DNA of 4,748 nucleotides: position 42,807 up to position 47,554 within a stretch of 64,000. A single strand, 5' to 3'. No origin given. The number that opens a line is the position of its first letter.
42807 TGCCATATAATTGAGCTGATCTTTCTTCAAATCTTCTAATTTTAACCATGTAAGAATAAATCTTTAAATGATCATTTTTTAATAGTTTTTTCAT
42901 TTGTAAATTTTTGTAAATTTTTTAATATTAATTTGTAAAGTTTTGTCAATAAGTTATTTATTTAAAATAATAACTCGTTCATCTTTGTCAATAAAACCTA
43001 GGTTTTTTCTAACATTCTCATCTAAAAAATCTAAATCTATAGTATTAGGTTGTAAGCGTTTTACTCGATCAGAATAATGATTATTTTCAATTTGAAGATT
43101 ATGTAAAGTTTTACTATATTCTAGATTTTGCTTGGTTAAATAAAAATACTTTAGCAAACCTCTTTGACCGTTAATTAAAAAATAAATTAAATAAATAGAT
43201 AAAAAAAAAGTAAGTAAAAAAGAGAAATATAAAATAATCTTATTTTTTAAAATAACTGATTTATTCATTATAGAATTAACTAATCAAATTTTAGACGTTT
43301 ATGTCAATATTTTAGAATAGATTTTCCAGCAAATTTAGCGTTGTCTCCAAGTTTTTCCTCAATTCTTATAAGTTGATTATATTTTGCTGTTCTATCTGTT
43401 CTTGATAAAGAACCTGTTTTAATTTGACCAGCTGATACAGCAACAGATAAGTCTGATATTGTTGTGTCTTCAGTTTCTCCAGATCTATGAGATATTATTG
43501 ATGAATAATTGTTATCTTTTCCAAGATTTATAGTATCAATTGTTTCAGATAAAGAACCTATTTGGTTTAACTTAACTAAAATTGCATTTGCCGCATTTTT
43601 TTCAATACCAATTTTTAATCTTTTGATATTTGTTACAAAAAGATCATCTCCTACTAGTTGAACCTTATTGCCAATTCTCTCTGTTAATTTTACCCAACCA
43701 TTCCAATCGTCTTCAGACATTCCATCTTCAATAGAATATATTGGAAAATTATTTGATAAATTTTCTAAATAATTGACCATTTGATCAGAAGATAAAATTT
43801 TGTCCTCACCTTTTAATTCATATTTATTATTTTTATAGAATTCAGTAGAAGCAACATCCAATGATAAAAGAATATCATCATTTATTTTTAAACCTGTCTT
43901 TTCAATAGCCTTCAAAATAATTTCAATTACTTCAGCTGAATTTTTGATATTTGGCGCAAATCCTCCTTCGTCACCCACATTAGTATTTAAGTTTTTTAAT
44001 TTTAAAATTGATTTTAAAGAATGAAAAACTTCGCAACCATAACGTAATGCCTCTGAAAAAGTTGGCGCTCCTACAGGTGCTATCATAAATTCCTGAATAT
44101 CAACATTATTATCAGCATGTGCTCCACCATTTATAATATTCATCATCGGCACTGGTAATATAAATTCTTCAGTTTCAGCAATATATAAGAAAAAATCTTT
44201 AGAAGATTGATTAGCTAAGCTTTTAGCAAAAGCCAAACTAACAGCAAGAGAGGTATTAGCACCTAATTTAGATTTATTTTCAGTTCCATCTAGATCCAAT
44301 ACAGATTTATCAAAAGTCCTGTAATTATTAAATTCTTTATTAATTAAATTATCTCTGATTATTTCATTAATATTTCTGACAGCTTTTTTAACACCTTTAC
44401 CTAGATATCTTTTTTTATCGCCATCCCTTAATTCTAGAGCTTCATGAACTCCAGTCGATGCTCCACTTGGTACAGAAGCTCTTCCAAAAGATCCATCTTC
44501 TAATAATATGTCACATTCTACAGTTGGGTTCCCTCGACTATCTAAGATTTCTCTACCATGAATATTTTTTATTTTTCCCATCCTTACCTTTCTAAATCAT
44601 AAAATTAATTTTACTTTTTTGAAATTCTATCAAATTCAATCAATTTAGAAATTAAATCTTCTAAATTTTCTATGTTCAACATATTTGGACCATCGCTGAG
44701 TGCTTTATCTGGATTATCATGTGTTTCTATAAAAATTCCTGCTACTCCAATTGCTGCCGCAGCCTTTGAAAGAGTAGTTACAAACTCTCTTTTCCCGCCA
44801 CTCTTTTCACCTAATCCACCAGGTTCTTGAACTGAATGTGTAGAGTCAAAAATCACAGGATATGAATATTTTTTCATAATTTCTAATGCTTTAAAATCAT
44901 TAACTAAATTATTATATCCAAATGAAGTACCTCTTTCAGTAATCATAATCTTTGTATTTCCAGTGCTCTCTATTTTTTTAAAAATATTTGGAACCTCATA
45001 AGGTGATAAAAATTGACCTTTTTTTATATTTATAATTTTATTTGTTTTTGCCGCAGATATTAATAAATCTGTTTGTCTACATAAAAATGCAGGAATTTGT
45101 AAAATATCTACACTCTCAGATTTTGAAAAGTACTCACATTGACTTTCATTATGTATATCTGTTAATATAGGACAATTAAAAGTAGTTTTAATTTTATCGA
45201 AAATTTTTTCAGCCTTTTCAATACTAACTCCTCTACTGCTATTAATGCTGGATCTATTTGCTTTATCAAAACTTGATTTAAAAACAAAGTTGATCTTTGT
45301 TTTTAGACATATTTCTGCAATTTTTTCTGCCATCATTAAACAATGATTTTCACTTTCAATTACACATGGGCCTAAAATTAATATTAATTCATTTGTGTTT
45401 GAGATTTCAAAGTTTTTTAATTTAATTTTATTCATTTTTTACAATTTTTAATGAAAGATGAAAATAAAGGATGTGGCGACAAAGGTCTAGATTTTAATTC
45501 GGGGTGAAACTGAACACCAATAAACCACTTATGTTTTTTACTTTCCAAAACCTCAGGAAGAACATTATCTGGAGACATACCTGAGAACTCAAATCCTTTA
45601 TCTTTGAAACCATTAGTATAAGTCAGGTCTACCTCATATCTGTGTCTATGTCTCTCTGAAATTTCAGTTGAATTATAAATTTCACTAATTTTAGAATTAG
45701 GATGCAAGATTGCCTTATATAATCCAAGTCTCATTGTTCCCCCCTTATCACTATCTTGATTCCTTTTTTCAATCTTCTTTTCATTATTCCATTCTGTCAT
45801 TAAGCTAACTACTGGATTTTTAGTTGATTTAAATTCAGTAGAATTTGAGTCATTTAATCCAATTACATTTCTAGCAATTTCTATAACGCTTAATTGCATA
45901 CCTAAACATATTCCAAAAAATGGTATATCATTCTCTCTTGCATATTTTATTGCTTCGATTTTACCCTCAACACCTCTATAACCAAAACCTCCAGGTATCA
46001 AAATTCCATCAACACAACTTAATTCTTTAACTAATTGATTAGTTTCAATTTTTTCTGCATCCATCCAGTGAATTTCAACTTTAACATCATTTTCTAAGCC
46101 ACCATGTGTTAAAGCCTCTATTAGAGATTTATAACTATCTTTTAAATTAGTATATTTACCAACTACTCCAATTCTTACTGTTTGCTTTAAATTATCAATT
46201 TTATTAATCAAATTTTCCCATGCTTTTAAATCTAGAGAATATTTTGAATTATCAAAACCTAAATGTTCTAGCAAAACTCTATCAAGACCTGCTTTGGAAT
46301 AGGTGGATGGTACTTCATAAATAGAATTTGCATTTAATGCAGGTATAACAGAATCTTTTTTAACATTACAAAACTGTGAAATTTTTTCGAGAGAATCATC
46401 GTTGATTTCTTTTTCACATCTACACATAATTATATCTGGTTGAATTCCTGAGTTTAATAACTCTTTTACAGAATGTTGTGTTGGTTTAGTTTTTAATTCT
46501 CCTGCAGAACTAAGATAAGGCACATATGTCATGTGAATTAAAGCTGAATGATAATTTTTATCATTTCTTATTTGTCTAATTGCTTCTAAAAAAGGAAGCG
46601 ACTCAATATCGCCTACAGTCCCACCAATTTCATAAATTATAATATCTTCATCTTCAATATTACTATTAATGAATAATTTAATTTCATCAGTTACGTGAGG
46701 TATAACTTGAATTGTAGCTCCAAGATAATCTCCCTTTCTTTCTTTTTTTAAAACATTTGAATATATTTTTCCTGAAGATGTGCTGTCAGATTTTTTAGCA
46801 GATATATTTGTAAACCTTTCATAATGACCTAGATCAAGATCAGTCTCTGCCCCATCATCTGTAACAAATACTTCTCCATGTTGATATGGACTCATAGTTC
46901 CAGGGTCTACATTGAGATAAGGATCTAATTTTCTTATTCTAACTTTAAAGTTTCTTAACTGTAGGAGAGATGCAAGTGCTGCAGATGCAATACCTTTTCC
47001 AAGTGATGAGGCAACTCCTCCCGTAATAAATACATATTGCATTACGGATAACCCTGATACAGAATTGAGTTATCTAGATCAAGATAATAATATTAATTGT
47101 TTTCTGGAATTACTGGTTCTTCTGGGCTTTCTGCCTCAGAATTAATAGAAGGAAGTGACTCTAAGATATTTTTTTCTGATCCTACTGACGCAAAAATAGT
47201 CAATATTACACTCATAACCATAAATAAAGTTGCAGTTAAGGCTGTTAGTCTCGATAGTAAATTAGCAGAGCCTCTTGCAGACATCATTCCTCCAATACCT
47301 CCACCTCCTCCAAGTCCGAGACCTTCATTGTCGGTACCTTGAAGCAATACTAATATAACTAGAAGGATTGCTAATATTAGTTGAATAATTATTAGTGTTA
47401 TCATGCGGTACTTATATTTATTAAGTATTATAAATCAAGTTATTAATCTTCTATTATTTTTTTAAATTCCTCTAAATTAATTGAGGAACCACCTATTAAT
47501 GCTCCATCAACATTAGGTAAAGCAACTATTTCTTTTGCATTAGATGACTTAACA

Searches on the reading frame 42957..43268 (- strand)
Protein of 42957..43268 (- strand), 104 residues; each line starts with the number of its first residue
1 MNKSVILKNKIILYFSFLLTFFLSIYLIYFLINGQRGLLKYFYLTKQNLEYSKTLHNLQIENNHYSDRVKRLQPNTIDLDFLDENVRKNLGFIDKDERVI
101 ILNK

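Call 42: search_protein_families(library=pfam, max_evalue=0.00001, proteins=[window:42957-43268:-])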
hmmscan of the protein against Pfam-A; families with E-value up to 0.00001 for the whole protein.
window:42957-43268:- (104 aa): 1 family
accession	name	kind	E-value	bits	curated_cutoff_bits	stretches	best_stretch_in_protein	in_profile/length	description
PF04977.20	DivIC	-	2.5e-09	37.2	28.9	1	25-102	3-77/80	Septum formation initiator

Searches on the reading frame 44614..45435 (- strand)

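Call 42: search_protein_families(library=pfam, max_evalue=0.00001, proteins=[window:44614-45435:-])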
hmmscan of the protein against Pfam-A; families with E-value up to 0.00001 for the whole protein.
window:44614-45435:- (274 aa): 1 family
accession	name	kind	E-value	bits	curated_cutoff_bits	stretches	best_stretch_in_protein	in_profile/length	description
PF00793.26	DAHP_synth_1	-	2.2e-66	224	25.5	1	10-269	11-265/270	DAHP synthetase I family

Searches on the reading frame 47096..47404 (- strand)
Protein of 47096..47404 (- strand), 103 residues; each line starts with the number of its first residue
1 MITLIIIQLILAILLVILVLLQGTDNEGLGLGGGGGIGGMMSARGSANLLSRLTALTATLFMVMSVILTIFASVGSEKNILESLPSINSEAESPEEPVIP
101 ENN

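Call 42: search_protein_families(library=pfam, max_evalue=0.00001, proteins=[window:47096-47404:-])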
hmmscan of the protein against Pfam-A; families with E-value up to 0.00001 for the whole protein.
window:47096-47404:- (103 aa): 1 family
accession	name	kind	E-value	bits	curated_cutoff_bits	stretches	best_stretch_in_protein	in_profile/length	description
PF03840.19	SecG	-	2.7e-15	56.6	29.2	1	4-70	2-69/70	Preprotein translocase SecG subunit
